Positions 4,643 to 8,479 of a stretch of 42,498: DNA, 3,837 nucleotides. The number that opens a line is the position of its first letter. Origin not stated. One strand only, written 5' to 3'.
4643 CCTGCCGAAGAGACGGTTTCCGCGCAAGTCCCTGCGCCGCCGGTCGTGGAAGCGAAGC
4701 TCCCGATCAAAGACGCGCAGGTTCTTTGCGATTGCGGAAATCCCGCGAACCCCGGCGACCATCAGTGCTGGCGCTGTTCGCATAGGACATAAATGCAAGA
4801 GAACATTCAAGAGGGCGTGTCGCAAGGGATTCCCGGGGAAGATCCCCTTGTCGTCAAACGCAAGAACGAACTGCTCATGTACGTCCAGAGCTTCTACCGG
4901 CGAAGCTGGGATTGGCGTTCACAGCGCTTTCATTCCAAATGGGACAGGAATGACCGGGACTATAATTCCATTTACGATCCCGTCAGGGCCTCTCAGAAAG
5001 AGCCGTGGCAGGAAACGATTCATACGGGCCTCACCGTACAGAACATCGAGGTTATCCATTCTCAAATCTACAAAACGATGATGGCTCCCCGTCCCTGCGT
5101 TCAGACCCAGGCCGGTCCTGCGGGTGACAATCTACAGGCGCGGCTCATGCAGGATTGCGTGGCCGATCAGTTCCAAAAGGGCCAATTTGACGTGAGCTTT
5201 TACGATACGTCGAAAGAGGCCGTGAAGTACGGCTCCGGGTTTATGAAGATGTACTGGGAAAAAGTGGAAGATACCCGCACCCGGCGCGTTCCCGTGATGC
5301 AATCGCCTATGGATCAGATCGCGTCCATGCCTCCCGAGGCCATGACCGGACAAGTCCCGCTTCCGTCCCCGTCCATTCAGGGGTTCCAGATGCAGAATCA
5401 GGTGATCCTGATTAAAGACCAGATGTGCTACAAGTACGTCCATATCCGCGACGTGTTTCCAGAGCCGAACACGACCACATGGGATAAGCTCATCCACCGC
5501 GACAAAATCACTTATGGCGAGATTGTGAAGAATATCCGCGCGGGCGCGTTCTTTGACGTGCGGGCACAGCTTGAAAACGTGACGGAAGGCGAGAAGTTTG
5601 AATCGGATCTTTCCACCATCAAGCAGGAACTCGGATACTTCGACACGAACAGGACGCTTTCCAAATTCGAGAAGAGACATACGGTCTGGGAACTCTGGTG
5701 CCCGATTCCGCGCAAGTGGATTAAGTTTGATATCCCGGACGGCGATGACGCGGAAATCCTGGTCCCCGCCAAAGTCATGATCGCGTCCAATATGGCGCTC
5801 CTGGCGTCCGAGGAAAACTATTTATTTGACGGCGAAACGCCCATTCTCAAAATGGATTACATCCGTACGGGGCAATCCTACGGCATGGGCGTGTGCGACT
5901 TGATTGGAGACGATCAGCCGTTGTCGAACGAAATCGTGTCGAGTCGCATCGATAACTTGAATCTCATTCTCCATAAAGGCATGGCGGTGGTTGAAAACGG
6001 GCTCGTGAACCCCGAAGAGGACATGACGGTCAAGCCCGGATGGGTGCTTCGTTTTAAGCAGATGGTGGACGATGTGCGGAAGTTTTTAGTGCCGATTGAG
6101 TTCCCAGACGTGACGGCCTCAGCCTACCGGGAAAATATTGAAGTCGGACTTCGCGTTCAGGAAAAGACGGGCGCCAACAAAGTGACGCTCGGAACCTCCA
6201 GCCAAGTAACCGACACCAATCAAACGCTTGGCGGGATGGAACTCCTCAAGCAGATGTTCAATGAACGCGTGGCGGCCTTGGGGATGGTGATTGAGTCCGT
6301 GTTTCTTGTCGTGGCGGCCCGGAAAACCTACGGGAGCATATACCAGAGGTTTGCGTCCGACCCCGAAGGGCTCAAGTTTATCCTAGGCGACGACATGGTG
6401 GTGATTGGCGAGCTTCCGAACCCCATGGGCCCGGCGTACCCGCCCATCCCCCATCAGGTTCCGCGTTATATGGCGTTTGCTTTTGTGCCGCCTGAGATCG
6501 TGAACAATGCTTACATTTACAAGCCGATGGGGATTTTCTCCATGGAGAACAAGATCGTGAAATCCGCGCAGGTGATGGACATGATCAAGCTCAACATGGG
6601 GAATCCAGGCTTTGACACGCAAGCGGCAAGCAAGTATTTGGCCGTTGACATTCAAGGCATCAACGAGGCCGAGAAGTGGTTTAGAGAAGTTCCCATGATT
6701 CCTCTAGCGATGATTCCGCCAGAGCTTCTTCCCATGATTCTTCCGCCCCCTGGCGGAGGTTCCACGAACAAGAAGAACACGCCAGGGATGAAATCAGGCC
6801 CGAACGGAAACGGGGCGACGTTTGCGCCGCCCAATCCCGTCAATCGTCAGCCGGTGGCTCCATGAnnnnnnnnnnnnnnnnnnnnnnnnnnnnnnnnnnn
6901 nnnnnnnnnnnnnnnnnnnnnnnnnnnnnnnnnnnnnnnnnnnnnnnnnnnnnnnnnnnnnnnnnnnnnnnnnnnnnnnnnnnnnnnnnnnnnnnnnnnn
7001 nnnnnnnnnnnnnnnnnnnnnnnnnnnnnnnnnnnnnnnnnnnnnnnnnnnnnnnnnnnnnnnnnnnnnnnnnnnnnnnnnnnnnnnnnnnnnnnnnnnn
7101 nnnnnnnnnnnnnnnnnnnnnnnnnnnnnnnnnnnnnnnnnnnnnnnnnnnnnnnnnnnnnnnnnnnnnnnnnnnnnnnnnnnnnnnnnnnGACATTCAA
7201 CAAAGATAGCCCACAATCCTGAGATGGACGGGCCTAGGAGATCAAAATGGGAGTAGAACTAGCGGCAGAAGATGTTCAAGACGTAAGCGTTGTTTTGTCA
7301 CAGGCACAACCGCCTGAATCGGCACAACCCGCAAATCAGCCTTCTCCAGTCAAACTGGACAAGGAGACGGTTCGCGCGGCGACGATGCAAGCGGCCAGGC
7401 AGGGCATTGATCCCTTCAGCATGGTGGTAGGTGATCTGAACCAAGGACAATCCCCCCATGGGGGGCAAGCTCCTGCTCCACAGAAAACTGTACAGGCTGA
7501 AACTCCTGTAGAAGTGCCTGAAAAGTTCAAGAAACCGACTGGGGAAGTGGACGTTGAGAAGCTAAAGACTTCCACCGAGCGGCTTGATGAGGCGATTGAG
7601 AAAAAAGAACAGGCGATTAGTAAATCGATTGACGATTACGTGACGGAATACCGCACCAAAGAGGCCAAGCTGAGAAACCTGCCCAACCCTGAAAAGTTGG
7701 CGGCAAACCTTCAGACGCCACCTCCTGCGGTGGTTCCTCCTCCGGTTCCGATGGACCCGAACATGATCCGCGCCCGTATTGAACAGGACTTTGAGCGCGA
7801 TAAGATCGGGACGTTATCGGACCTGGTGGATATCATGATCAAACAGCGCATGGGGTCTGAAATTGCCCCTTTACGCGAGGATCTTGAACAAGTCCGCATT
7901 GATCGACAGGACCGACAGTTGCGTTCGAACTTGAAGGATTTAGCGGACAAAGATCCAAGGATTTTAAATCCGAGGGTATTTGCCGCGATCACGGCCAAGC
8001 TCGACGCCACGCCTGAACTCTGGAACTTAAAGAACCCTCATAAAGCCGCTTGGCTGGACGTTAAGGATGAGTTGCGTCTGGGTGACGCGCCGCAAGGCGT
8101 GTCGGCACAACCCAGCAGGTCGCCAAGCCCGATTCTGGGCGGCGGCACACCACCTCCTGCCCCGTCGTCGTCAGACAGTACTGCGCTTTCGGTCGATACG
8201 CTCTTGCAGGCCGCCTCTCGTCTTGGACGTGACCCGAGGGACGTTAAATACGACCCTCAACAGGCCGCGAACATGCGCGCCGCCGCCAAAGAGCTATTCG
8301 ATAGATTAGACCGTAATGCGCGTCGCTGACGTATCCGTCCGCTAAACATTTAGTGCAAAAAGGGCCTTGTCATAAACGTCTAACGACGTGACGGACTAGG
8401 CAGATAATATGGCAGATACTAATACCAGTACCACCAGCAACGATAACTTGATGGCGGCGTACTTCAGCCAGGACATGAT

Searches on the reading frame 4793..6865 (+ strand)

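Call 8: search_protein_families(library=phrogs, proteins=[window:4793-6865:+], max_evalue=0.001)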
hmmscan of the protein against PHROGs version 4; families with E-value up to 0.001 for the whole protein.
window:4793-6865:+ (690 aa): 2 families
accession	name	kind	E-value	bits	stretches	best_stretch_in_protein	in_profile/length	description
phrog_1216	-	head and packaging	6.1e-24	85.5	1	27-508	16-501/714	portal protein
phrog_332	-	connector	1.3e-23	84.2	1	37-457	16-368/560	head-tail adaptor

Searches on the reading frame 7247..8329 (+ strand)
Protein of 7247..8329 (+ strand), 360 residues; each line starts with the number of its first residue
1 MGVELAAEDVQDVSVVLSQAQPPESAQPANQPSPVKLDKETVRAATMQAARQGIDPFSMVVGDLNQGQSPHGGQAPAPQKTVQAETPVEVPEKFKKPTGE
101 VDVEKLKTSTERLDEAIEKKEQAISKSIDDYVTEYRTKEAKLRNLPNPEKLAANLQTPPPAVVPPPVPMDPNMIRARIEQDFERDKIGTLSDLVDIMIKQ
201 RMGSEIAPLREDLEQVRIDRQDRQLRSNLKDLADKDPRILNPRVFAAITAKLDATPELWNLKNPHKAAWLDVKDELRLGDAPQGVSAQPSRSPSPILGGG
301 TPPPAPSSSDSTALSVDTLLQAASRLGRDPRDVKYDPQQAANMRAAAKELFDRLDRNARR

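Call 3: search_protein_families(library=pfam, proteins=[window:7247-8329:+], max_evalue=0.1)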
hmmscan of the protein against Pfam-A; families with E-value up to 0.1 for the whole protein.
window:7247-8329:+ (360 aa): 3 families
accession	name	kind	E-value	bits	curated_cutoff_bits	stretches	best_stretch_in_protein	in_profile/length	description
PF10498.14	IFT57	-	0.0051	16.3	40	1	101-145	243-287/360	Intra-flagellar transport protein 57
PF13326.11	PSII_Pbs27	-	0.037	14.7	25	1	77-140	29-91/140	Photosystem II Pbs27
PF24410.1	wHTH-HSP90_Na-assoc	-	0.075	13.8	23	0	311-333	24-46/55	wHTH-Hsp90_Na associated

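Call 4: search_protein_families(library=phrogs, proteins=[window:7247-8329:+], max_evalue=0.01)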
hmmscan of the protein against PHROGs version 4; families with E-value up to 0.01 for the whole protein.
window:7247-8329:+ (360 aa): 0 families
